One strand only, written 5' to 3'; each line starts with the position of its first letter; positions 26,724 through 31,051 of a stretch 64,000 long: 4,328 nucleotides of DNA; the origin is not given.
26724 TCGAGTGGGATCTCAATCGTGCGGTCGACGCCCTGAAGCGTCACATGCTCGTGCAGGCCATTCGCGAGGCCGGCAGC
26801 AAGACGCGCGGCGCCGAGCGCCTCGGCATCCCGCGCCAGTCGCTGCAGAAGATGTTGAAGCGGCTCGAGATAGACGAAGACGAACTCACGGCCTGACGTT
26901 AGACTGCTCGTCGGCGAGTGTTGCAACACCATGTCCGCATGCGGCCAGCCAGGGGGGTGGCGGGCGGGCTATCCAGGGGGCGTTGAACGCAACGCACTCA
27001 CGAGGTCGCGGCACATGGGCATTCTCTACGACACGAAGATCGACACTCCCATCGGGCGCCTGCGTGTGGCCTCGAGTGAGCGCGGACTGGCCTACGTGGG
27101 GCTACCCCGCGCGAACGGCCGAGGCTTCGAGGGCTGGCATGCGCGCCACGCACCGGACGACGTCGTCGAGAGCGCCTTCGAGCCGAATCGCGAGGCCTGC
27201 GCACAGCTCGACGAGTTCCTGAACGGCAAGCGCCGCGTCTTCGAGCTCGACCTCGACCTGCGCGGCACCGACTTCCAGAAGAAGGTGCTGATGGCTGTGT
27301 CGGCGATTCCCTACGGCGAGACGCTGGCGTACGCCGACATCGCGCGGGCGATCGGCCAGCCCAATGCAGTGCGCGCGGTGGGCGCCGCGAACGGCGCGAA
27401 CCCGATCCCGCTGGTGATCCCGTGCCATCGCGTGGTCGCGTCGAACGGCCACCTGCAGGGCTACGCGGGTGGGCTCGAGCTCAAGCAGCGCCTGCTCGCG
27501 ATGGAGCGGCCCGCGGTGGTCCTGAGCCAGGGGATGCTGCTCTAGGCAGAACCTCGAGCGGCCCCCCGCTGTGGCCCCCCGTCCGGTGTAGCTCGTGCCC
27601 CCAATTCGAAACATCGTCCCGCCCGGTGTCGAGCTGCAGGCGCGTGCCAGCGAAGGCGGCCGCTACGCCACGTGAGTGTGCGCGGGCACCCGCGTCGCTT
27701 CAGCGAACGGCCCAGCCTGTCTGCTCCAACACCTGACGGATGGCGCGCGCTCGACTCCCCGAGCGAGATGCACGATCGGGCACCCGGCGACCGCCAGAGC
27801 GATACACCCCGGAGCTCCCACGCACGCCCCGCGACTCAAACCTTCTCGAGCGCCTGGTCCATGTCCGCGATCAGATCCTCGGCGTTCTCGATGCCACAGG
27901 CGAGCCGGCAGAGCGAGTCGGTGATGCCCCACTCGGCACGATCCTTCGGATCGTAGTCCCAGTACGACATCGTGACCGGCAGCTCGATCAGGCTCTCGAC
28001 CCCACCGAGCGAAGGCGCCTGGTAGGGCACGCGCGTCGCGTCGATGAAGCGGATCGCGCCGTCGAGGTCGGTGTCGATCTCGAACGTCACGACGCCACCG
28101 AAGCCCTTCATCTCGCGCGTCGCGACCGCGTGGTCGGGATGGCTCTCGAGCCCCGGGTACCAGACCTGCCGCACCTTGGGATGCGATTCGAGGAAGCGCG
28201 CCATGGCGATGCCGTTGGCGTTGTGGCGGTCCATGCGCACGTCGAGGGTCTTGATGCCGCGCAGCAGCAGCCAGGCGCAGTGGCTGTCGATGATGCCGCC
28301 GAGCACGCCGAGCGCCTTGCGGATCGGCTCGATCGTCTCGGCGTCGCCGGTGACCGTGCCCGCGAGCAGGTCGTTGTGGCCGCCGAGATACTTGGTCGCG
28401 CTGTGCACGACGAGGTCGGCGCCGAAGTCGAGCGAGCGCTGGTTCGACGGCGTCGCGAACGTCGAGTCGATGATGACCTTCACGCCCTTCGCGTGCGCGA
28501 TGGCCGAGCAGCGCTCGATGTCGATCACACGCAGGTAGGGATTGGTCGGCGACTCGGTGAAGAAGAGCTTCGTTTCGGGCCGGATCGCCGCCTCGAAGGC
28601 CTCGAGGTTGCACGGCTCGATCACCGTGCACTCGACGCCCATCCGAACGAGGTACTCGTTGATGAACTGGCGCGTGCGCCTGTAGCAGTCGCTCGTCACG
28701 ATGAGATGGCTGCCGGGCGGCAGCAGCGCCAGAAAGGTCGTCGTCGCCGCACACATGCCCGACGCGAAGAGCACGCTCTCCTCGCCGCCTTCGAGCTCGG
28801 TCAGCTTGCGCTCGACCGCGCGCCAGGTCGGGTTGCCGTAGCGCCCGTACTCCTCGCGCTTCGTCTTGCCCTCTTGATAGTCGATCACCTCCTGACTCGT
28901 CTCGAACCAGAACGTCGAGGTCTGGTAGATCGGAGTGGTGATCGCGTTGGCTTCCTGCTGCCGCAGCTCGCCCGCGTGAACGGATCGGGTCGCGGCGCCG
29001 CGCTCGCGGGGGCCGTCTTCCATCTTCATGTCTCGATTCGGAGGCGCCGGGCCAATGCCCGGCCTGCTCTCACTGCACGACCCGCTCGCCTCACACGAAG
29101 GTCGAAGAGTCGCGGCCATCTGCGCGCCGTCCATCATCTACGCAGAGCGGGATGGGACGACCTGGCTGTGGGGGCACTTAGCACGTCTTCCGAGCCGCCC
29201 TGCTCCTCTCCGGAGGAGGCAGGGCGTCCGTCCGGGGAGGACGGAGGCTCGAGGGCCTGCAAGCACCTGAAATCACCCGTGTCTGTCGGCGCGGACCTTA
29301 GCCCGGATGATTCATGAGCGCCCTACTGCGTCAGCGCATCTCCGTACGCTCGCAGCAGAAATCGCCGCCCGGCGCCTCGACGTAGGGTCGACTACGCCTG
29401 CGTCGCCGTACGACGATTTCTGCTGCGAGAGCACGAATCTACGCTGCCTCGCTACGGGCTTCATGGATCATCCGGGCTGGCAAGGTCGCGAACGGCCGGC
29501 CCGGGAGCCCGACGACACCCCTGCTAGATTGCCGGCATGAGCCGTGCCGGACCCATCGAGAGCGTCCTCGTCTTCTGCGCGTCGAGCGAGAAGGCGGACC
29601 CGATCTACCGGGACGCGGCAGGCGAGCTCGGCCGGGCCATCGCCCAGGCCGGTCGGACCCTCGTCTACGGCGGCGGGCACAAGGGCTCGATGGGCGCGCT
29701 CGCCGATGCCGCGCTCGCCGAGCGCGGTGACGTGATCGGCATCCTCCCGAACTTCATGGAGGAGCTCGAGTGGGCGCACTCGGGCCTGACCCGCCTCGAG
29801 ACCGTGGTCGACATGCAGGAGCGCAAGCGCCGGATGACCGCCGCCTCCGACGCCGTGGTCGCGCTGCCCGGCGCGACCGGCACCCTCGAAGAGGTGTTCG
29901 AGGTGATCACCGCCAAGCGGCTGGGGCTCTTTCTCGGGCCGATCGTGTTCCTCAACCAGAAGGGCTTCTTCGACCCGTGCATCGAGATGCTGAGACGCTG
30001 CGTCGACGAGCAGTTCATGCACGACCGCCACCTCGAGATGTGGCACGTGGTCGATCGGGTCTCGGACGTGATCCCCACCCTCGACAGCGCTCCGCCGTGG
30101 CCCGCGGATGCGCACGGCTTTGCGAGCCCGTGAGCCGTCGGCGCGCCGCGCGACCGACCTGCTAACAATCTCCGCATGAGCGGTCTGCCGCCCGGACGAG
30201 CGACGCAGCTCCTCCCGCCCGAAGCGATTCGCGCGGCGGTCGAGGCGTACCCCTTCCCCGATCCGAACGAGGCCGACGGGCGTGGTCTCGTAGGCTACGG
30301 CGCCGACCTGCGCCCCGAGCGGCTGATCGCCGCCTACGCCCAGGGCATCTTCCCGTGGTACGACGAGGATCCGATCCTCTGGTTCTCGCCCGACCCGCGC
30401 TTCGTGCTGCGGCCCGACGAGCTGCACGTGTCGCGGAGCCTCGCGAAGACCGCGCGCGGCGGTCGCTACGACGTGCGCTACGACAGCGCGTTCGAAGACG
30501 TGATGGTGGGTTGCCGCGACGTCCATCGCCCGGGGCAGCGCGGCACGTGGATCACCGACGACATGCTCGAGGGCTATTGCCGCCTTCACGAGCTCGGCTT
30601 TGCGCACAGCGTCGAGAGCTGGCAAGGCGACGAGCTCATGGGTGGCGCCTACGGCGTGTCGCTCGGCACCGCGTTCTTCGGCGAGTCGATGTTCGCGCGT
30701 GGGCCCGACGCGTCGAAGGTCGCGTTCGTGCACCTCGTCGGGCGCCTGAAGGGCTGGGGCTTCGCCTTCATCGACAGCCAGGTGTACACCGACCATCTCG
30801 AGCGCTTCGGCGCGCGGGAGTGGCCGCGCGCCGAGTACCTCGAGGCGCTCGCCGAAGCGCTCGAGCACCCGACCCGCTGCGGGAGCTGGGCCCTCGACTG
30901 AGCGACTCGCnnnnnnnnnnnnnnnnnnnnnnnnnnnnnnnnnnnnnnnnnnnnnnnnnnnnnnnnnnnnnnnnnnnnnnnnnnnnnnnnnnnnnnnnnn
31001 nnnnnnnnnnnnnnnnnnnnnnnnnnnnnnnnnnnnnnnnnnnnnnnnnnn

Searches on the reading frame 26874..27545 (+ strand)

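Call 30: search_protein_families(library=pfam, max_evalue=0.0001, proteins=[window:26874-27545:+])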
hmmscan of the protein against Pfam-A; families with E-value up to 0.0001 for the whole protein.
window:26874-27545:+ (223 aa): 2 families
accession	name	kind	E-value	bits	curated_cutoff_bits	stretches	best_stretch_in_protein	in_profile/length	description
PF01035.26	DNA_binding_1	-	1.7e-33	114.7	27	1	133-212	1-80/81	6-O-methylguanine DNA methyltransferase, DNA binding domain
PF02870.21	Methyltransf_1N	-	4.6e-07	30.7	21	1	51-129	1-71/71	6-O-methylguanine DNA methyltransferase, ribonuclease-like domain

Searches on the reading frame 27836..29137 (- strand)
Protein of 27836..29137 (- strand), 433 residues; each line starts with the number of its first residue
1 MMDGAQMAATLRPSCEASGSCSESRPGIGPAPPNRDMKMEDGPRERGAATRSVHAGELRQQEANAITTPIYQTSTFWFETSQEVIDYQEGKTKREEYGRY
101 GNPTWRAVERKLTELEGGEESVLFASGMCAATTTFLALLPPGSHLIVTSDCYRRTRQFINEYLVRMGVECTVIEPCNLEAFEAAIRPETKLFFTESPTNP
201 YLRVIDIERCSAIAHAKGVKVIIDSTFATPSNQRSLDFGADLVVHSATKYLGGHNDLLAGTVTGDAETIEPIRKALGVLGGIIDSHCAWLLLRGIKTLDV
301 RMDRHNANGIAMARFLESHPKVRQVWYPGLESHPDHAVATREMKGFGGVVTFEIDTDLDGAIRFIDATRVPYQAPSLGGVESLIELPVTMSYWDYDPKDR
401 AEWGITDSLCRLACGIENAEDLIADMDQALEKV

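Call 30: search_protein_families(library=pfam, max_evalue=0.0001, proteins=[window:27836-29137:-])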
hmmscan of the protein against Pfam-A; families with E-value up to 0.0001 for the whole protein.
window:27836-29137:- (433 aa): 2 families
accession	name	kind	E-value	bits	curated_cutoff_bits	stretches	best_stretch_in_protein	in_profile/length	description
PF01053.26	Cys_Met_Meta_PP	-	1.5e-136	455.3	27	1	50-431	2-381/381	Cys/Met metabolism PLP-dependent enzyme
PF00155.27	Aminotran_1_2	-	6.3e-07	29.3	19.7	1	91-237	29-197/361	Aminotransferase class I and II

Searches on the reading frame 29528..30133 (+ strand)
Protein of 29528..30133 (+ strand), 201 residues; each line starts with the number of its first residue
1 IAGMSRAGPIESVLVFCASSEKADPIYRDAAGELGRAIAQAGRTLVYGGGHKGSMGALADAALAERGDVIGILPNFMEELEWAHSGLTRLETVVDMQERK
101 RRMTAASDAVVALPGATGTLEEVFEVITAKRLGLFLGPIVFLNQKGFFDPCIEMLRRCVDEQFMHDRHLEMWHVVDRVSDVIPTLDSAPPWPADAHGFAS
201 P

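Call 31: search_protein_families(library=pfam, max_evalue=0.0001, proteins=[window:29528-30133:+])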
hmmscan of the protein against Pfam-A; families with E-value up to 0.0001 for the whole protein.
window:29528-30133:+ (201 aa): 2 families
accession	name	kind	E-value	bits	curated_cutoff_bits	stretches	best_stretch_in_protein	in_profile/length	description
PF03641.19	Lysine_decarbox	-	6.9e-35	120.5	27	1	55-183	1-129/131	Possible lysine decarboxylase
PF18306.6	LDcluster4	-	3.1e-15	56.5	26.3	1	19-131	9-118/151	SLOG cluster4 family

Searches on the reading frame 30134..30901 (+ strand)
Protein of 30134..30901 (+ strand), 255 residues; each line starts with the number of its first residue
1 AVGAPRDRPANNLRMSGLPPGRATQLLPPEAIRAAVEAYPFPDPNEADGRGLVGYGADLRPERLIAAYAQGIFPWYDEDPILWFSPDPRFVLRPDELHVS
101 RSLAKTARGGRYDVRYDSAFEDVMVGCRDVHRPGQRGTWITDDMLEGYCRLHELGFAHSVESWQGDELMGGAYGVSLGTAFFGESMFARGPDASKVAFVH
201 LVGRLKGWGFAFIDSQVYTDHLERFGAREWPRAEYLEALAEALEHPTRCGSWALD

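Call 31: search_protein_families(library=pfam, max_evalue=0.0001, proteins=[window:30134-30901:+])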
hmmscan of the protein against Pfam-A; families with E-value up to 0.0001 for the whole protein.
window:30134-30901:+ (255 aa): 1 family
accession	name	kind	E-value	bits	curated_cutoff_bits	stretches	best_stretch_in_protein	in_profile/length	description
PF03588.20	Leu_Phe_trans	-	2.2e-72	242.5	22.7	1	61-231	1-171/171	Leucyl/phenylalanyl-tRNA protein transferase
